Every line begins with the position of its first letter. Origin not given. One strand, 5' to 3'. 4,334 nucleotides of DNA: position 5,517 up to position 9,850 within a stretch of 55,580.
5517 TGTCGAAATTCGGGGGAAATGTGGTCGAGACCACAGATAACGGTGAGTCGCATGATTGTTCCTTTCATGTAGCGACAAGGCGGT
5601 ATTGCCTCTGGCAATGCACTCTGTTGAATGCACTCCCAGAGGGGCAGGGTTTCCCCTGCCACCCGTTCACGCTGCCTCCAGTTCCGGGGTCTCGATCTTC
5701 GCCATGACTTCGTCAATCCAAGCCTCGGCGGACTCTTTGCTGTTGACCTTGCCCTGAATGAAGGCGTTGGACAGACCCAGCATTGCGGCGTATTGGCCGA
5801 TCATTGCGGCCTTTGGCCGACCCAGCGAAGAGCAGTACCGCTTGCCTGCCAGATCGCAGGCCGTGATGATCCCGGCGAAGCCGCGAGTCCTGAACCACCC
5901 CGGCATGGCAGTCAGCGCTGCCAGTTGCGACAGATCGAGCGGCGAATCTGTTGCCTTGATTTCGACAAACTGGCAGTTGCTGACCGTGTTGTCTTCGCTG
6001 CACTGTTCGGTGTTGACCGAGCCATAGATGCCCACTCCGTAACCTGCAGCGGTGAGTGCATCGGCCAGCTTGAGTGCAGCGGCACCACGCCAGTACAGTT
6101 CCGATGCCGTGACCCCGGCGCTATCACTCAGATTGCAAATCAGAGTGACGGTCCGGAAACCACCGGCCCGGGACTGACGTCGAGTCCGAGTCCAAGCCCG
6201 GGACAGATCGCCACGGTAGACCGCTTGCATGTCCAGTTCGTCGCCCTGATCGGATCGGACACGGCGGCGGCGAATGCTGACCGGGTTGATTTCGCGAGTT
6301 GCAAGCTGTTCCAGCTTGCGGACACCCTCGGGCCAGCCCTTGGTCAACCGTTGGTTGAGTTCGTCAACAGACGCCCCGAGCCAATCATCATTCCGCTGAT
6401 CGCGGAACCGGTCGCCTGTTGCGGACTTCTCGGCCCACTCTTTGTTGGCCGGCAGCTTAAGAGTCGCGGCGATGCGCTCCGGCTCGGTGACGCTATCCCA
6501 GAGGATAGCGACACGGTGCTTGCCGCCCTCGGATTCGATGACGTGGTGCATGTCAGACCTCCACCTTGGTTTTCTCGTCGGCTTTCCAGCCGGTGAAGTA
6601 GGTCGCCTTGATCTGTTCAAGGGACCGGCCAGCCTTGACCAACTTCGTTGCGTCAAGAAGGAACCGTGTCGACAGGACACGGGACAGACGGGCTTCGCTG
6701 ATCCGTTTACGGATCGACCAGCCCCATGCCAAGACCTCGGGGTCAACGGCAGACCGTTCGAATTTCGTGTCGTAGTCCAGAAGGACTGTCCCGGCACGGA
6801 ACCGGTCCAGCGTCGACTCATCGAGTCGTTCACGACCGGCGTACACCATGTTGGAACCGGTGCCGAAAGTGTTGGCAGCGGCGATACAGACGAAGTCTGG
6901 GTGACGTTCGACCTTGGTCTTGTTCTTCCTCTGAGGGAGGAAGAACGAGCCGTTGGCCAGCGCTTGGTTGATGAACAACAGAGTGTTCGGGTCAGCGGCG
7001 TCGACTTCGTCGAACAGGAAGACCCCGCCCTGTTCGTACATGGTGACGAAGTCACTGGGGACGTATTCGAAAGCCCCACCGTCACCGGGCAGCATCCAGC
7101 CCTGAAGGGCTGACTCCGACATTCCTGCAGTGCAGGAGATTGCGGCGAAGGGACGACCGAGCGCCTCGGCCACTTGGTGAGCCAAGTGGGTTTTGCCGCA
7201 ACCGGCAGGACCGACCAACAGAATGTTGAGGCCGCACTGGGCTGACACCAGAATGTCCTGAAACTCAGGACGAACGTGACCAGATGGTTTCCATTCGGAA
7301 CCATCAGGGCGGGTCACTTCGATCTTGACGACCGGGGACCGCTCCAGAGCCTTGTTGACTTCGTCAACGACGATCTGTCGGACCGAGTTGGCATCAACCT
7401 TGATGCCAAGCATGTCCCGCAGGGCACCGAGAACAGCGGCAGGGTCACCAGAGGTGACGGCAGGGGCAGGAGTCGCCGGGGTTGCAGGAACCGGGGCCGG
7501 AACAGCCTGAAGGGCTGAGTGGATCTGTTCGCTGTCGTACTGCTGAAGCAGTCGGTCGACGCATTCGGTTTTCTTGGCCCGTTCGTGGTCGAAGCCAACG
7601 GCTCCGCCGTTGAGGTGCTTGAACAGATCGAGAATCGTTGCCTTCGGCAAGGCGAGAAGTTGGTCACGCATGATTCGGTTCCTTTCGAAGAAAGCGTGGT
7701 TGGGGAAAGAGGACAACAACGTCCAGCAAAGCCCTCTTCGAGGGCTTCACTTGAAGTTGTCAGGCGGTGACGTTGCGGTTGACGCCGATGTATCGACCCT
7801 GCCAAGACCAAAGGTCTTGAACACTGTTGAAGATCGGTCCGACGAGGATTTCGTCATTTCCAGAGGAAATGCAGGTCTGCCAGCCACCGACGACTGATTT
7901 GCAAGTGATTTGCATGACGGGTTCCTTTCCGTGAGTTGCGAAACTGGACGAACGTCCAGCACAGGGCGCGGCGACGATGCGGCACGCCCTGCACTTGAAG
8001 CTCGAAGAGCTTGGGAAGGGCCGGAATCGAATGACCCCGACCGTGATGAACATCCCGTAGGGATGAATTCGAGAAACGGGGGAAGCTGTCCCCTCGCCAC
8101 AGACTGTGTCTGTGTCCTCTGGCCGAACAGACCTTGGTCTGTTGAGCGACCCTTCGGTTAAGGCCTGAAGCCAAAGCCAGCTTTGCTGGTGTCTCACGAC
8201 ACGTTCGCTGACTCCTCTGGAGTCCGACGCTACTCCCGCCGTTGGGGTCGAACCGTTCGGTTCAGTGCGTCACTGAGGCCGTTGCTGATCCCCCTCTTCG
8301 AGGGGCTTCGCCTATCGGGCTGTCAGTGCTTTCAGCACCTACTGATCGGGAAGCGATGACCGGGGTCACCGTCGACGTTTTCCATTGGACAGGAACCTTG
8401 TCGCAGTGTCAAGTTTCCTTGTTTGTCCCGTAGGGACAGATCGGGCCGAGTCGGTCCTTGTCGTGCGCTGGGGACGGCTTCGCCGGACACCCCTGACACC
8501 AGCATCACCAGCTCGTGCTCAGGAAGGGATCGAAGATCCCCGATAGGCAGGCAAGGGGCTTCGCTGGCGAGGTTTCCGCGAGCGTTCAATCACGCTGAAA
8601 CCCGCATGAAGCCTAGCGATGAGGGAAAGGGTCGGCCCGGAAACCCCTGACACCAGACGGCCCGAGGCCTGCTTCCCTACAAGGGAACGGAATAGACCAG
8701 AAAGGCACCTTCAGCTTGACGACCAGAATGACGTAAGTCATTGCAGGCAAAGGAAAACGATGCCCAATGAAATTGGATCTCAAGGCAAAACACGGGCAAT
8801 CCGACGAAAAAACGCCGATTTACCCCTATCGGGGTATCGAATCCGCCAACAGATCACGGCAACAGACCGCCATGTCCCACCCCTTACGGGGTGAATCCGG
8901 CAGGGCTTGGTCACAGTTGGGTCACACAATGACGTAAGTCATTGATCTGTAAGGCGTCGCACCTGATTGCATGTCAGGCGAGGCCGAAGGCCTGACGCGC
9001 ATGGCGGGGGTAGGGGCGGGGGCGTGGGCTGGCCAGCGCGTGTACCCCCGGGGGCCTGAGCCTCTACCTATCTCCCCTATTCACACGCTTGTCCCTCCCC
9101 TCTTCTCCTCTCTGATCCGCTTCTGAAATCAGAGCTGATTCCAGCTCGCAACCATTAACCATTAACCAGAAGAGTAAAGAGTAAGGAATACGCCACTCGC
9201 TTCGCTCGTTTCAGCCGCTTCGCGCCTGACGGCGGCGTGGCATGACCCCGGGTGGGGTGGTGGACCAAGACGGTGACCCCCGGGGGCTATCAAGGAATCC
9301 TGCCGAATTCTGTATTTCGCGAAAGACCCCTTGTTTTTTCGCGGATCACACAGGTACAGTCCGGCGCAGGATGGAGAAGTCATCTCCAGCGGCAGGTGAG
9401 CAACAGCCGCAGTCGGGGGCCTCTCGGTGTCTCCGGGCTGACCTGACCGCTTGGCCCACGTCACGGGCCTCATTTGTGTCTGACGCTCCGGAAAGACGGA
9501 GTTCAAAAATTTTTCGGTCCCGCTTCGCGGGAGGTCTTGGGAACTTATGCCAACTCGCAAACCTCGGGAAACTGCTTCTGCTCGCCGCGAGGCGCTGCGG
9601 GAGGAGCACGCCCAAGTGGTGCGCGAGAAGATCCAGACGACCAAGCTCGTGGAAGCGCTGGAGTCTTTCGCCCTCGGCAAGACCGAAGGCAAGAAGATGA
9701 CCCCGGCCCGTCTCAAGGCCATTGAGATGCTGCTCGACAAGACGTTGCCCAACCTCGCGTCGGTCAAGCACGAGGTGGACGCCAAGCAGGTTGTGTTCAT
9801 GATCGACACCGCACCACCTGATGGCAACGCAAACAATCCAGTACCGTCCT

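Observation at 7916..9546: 1.6-kb protein-free block with about 20 short perfect hairpins between the divergent early and structural operons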

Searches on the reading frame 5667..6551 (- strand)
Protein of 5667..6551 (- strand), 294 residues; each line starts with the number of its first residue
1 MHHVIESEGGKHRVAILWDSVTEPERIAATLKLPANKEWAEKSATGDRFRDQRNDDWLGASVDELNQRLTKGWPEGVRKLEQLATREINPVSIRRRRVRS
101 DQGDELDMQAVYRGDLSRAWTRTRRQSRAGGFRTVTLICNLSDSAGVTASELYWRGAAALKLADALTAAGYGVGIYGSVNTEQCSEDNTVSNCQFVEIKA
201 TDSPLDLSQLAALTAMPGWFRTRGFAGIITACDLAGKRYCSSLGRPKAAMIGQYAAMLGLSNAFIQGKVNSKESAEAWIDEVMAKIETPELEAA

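Call 14: search_protein_families(library=pfam, proteins=[window:5667-6551:-], max_evalue=0.01)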
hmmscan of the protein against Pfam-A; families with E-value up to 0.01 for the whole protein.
window:5667-6551:- (294 aa): 1 family
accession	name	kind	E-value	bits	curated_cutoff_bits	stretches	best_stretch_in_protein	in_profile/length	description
PF23822.1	DUF7192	-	1.3e-27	97.3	27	1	42-248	30-242/281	Domain of unknown function (DUF7192)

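Call 15: search_protein_families(library=phrogs, proteins=[window:5667-6551:-], max_evalue=0.01)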
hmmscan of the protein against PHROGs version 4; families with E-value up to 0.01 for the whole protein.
window:5667-6551:- (294 aa): 2 families
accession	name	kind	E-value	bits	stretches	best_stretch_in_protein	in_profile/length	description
phrog_35469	-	unknown function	4e-35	122.4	1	53-246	54-248/297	-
phrog_1909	-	unknown function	5e-12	46.7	1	44-226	35-221/287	-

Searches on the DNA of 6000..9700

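Call 51: search_rna_families(source=window, start=6000, end=9700, threshold=evalue, max_evalue=1)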
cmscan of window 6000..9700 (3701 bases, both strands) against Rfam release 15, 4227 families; matches with E-value up to 1: 2.
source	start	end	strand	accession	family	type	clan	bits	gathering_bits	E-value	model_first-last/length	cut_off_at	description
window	7162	7304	+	RF03045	proV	Gene; sRNA;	-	24.8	88.5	0.013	1-149/149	no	proV RNA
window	7347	7416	-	RF00292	snoTBR5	Gene; snRNA; snoRNA; CD-box;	-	18.1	44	0.75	1-94/94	no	Small nucleolar RNA TBR5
